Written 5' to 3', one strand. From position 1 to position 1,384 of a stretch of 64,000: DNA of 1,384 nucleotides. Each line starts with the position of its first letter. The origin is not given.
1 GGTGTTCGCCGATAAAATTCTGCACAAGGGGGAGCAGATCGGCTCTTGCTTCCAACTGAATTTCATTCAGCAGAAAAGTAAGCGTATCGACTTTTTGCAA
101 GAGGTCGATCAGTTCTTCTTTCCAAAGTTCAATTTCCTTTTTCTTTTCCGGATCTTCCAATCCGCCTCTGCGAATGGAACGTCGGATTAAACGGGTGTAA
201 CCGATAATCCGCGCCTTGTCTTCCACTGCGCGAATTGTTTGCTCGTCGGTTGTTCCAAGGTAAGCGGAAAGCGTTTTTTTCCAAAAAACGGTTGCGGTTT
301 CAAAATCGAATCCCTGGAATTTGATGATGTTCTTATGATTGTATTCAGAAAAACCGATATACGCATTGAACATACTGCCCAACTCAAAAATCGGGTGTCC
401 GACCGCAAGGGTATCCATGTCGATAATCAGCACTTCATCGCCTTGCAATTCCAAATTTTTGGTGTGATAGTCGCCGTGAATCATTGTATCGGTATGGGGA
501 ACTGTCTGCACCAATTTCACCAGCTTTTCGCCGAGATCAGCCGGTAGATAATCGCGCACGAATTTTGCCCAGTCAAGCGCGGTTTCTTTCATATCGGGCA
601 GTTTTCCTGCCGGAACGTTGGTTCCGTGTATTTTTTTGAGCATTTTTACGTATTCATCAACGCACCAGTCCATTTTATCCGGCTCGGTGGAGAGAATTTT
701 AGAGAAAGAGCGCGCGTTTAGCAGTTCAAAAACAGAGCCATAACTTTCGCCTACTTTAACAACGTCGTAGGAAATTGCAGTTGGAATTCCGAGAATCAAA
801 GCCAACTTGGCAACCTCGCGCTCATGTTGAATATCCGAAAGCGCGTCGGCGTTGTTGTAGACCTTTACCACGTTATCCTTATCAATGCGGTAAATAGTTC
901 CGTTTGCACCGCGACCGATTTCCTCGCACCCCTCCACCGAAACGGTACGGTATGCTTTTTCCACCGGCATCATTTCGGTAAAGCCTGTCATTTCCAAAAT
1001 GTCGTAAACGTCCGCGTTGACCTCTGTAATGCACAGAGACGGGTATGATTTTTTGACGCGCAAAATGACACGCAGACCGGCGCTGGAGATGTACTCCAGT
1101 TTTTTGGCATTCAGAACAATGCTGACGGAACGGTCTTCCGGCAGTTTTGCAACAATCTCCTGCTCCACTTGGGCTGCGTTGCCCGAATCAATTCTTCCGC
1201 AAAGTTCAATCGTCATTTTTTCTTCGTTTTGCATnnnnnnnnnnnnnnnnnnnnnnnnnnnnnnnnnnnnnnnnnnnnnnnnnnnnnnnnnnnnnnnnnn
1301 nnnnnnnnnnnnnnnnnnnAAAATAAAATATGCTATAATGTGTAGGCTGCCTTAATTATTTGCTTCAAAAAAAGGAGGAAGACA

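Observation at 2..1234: STAS domain covalently fused to an APH/choline-kinase-fold kinase: a candidate non-GHKL kinase for the neighbouring STAS/PP2C module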

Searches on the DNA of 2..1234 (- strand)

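Call 74: search_rna_families(sources=[L086, L088, L089, L091, L098, L140, L111, L150, L103], threshold=gathering)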
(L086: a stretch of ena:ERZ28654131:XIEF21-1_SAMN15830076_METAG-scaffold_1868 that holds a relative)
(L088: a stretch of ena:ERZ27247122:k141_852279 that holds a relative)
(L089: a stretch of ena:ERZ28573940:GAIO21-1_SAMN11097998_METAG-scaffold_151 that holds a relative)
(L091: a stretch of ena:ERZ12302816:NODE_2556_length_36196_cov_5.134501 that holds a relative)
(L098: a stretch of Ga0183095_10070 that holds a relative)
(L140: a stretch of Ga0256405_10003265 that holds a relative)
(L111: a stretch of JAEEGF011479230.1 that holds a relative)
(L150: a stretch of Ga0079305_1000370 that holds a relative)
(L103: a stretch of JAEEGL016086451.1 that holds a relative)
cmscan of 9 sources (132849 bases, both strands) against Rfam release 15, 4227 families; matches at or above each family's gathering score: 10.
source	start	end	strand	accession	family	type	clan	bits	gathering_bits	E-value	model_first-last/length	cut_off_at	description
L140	10192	10264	-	RF00005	tRNA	Gene; tRNA;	CL00001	73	29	9.9e-14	1-71/71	no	tRNA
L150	2862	2934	+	RF00005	tRNA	Gene; tRNA;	CL00001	73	29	9.9e-14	1-71/71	no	tRNA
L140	10294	10367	-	RF00005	tRNA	Gene; tRNA;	CL00001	71.7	29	2.3e-13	1-71/71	no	tRNA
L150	2759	2832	+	RF00005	tRNA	Gene; tRNA;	CL00001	71.7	29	2.3e-13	1-71/71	no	tRNA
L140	10378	10450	-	RF00005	tRNA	Gene; tRNA;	CL00001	68.3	29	1.9e-12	1-71/71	no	tRNA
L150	2676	2748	+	RF00005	tRNA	Gene; tRNA;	CL00001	68.3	29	1.9e-12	1-71/71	no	tRNA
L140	10035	10106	-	RF00005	tRNA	Gene; tRNA;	CL00001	67.5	29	3.1e-12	1-71/71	no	tRNA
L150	3020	3091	+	RF00005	tRNA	Gene; tRNA;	CL00001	67.5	29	3.1e-12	1-71/71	no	tRNA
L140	10113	10185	-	RF00005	tRNA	Gene; tRNA;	CL00001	64.7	29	1.9e-11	1-71/71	no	tRNA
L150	2941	3013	+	RF00005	tRNA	Gene; tRNA;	CL00001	64.7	29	1.9e-11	1-71/71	no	tRNA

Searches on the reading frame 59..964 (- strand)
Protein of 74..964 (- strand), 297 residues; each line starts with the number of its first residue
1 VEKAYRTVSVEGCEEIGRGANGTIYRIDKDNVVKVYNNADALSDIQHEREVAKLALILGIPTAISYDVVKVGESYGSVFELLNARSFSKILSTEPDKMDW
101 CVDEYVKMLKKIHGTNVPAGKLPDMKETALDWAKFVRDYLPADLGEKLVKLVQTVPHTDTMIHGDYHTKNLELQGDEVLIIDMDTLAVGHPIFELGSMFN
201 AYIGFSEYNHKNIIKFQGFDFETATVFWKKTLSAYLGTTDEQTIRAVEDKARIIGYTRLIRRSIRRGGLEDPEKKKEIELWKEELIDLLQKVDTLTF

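Call 24: search_solved_structures(query=window:74-964:-, max_evalue=1, show_alignments=2)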
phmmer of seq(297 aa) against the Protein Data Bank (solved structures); distinct sequences matched with E-value up to 1: 1.
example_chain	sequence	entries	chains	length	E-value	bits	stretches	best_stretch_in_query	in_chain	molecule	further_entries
2yfq_A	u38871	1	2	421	0.36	13.4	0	94-243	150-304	NAD-SPECIFIC GLUTAMATE DEHYDROGENASE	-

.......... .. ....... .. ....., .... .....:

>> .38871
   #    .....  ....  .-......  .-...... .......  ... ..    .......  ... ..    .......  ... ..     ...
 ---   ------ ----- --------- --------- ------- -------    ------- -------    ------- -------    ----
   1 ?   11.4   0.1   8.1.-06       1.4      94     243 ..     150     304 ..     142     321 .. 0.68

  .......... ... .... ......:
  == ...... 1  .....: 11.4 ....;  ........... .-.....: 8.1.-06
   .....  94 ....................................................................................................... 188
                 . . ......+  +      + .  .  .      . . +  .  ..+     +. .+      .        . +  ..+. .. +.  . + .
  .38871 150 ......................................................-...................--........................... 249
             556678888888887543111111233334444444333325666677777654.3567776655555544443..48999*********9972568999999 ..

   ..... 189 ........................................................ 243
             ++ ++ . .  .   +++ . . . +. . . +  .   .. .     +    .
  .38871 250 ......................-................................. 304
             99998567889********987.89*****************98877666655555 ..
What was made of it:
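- On APH / choline-kinase-like phosphotransferases (PF01636): A sequence search of PDB with the domain found nothing (call 24).
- Tried and rejected: No meaningful hit (call 24).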

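Call 50: predict_structure(alignment_id=A3)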
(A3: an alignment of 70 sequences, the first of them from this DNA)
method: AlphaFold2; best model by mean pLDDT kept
length: 299 residues; sequences in the alignment: 70
mean_pLDDT: 93.2   pTM: 0.89
mean pLDDT of the five models: 93.2, 93.1, 92.7, 92.6, 92.2
residues with pLDDT >= 90: 234; 70-90: 58; 50-70: 5; < 50: 2
segments of 3 or more residues with pLDDT < 50: none
pLDDT, mean of each block of 10 residues (from residue 1): 87 79 86 87 89 94 88 84 93 97 97 96 98 98 99 96 94 90 96 98 95 94 98 96 98 98 97 98 98 76
secondary structure, 60 per line:
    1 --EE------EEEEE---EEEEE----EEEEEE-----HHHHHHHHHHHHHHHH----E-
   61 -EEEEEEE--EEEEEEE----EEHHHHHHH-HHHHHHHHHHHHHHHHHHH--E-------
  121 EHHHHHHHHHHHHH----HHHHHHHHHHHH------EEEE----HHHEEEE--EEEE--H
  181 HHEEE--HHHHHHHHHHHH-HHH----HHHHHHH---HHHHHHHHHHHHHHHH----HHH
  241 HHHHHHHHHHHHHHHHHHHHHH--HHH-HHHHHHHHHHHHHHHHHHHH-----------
elements in order: E11-15 E19-23 E28-33 H39-54 E62-68 E71-77 H84-90 H92-110 H122-134 H139-150 E157-160 E168-171 E174-177 E183-185 H188-199 H208-214 H218-233 H238-262 H269-288
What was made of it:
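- On APH / choline-kinase-like phosphotransferases (PF01636): AF2 pLDDT 93.2 (call 50).
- The APH-fold model has pLDDT 93.2 (call 50).
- Tried and rejected: A deeper alignment of the domain alone worked (call 50).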

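Call 52: fold_search(model_id=the predicted structure, library=pdb)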
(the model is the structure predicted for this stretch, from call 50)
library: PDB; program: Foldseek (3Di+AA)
matches with E <= 10: 1967; with E <= 0.001: 694
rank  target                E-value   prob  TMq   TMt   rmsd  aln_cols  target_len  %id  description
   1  8i85_A                5.5e-09  1.00  0.45  0.47  11.6       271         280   16  Crystal structure of Cph001-D189N in complex with ATP (released 2024-01-10)
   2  3sgc                  1.0e-08  1.00  0.54  0.55   6.3       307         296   14  Crystal Structure of Apo Aminoglycoside-2''-Phosphotransferase Type IVa (released 2011-06-29)
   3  3n4u                  1.6e-08  1.00  0.54  0.54   6.5       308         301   14  app APH(2")-IVa form II (released 2010-06-30)
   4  6ctz                  1.8e-08  1.00  0.58  0.59   5.7       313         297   16  Structure of the GDP and kanamycin complex of APH(2")-IIia (released 2019-03-27)
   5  9h2z_A                1.9e-08  1.00  0.49  0.49   7.7       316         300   14  Crystal structure of APH(2")-IVa alternate (soaking with EK3-18 inhibitor) (released 2025-02-05)
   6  5c4k_B                3.2e-08  1.00  0.48  0.48   7.9       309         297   15  APH(2")-IVa in complex with GET (G418) at room temperature (released 2016-02-03)
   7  5iqf_D                3.6e-08  1.00  0.46  0.46  10.3       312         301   14  Aminoglycoside Phosphotransferase (2'')-Ia (CTD of APH(6')-Ie/APH(2'')-Ia) in complex with GDP and Magnesium (released 2016-05-25)
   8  5iqg_A                4.4e-08  1.00  0.47  0.48  10.0       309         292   15  Aminoglycoside Phosphotransferase (2'')-Ia (CTD of AAC(6')-Ie/APH(2'')-Ia) in complex with GDP, Magnesium, and Gentami (released 2016-05-25)
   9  4n57_A                4.7e-08  1.00  0.53  0.54   6.8       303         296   14  Crystal structure of aminoglycoside phosphotransferase APH(2'')-IVa ADP complex (released 2014-12-17)
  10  6cgd_D                5.5e-08  1.00  0.46  0.47  10.0       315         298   15  Aminoglycoside Phosphotransferase (2'')-Ia in complex with GMPPNP, Magnesium, and Amikacin (released 2018-04-11)
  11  4dca                  5.8e-08  1.00  0.60  0.60   5.5       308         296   15  Crystal structure of aminoglycoside phosphotransferase APH(2'')-Ib, ADP-bound (released 2012-02-01)
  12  3ham_A                6.1e-08  1.00  0.56  0.56   6.1       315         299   16  Structure of the gentamicin-APH(2")-IIa complex (released 2009-07-28)
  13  4dfu_B                6.4e-08  1.00  0.46  0.47   9.4       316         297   14  Inhibition of an antibiotic resistance enzyme: crystal structure of aminoglycoside phosphotransferase APH(2")-ID/APH(2 (released 2012-02-08)
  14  5byl_D                6.4e-08  1.00  0.45  0.46  10.1       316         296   16  Aminoglycoside Phosphotransferase (2'')-Ia (CTD of AAC(6')-Ie/APH(2'')-Ia) in complex with GMPPCP and Magnesium (released 2016-05-25)
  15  9qow_A                6.8e-08  1.00  0.51  0.52   7.5       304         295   14  APH(2'')-IVa with an inhibitor (released 2025-11-19)
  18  3dxq_A                8.3e-08  1.00  0.55  0.56   6.1       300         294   14  Crystal structure of choline/ethanolamine kinase family protein (NP_106042.1) from MESORHIZOBIUM LOTI at 2.55 A resolu (released 2008-08-05)
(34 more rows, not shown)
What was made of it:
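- On APH / choline-kinase-like phosphotransferases (PF01636): Foldseek probability is 1.00 to APH(2''), APH(3'), Cph001, the choline-kinase-family entry 3dxq and MTR kinase, with TM-scores 0.45–0.60 (call 52).
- Its best PDB matches are capreomycin, aminoglycoside, choline-family and methylthioribose kinases, with Foldseek probability 1.00 and TM-scores 0.45–0.60 (call 52). The APH fold is closest to small-molecule kinases and keeps the helical substrate-binding subdomain (calls 50, 52). The best fold matches are small-molecule kinases (call 52).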

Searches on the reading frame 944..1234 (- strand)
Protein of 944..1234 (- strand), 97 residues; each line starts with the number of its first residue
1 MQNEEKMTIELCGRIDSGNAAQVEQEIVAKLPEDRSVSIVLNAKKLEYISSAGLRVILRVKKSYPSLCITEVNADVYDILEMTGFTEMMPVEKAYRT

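Call 67: search_solved_structures(query=window:944-1234:-, max_evalue=0.1, show_alignments=5)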
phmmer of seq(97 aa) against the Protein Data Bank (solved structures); distinct sequences matched with E-value up to 0.1: 6.
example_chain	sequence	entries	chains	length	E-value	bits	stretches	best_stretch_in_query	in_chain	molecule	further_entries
4hyl_A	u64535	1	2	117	5.4e-05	26.7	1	9-87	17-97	Stage II sporulation protein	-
1auz_A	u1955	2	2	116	6e-05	26.5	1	4-92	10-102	SPOIIAA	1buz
1th8_B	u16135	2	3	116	0.00074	23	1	5-92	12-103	Anti-sigma F factor antagonist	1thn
1tid_B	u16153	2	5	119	0.0021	21.6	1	5-92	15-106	Anti-sigma F factor antagonist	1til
1sbo_A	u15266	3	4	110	0.028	18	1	2-83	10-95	Putative anti-sigma factor antagonist TM1442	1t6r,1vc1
6m36_B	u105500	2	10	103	0.032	17.8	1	2-91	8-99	Anti-sigma-B factor antagonist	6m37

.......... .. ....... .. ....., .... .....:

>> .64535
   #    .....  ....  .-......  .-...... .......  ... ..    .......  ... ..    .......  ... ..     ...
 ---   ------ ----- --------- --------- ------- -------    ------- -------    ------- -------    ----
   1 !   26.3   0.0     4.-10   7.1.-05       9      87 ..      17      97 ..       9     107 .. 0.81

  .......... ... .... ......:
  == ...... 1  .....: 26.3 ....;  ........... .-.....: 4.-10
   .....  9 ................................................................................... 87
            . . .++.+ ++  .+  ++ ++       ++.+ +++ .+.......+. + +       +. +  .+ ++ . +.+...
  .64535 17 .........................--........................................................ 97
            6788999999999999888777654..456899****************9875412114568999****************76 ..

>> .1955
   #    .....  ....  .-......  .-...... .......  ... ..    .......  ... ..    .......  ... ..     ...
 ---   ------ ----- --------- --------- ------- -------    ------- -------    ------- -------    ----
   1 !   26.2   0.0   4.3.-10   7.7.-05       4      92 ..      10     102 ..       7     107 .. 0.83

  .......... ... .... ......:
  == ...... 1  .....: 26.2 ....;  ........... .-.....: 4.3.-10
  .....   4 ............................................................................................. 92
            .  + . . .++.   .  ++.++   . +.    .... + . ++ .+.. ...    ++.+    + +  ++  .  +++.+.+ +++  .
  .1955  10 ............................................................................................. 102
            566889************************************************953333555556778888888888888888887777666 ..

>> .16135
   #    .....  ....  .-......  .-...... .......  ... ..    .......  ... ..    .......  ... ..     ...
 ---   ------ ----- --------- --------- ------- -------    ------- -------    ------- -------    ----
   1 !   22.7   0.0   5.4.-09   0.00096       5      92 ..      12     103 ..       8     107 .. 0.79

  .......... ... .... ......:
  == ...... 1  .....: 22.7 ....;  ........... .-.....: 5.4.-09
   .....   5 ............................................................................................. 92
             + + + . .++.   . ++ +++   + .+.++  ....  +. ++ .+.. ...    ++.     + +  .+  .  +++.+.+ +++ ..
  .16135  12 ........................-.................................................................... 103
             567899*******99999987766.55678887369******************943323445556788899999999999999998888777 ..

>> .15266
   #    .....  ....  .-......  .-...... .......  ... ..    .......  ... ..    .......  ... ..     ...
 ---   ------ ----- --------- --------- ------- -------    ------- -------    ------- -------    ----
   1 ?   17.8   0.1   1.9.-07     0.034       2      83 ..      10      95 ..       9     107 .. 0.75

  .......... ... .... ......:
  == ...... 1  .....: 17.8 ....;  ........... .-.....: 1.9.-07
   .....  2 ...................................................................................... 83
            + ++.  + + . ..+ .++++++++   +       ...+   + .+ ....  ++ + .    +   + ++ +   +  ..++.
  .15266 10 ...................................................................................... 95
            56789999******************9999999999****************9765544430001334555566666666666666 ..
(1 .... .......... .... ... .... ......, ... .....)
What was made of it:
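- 956..1216 (-): STAS domain, aa 7–93. The predicted phospho-acceptor Ser51 is the codon at 1082–1084. S51 aligns with SpoIIAA Ser58 (call 67).
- Closest known: RsbV–RsbW–RsbU/P and SpoIIAA–SpoIIAB–SpoIIE partner-switching modules of Bacillota. Same: A STAS protein with a phospho-acceptor Ser in the same loop; S51 aligns with SpoIIAA S58 (call 67).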
